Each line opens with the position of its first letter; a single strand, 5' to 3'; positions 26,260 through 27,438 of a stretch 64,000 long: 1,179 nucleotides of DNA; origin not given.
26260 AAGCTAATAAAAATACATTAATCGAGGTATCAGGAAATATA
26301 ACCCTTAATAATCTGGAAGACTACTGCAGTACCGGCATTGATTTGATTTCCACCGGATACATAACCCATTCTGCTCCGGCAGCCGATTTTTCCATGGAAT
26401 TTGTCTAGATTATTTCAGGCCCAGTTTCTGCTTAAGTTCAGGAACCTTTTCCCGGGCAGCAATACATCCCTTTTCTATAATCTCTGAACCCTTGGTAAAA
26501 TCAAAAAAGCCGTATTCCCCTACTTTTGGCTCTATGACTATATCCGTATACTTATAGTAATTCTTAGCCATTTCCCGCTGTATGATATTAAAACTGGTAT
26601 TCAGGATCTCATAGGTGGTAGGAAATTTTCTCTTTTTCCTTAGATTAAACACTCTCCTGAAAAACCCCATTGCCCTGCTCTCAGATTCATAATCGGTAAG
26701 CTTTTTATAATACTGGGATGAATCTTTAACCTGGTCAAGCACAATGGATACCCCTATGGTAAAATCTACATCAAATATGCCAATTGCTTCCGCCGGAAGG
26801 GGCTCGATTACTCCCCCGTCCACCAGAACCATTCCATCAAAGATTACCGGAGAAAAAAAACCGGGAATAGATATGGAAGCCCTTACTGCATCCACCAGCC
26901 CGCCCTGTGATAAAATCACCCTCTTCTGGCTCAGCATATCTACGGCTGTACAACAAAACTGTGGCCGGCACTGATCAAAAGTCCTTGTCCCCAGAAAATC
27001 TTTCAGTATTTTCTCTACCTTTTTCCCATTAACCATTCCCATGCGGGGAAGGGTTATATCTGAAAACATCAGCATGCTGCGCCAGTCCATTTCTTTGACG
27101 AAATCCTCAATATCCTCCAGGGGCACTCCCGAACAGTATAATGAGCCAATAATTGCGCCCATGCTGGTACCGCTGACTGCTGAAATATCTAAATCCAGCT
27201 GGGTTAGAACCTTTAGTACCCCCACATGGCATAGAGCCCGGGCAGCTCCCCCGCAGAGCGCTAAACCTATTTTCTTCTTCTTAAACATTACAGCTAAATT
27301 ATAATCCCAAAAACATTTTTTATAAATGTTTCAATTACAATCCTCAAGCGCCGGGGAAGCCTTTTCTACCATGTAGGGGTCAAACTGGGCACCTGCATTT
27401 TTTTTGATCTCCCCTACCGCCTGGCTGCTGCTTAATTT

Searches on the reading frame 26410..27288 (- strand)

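Call 50: search_protein_families(library=ncbifam, proteins=[window:26410-27288:-], max_evalue=0.001)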
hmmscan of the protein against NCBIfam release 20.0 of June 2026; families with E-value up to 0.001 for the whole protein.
window:26410-27288:- (292 aa): 4 families
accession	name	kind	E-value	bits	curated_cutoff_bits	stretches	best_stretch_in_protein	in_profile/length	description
NF007623.0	PRK10279.1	equivalog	2.1e-43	148.6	272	1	3-286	2-294/301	patatin-like phospholipase RssA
NF043045.1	T4SS_VpdC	equivalog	2.3e-12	45.8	1000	1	10-75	309-374/880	Dot/Icm T4SS effector VpdC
NF041079.1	CBASS_lipase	equivalog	1.4e-05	24.5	200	1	9-165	4-180/317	CBASS cGAMP-activated phospholipase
NF053870.1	DS2_1_antiphage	equivalog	4.4e-05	22.9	400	1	9-127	3-119/299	anti-phage phospholipase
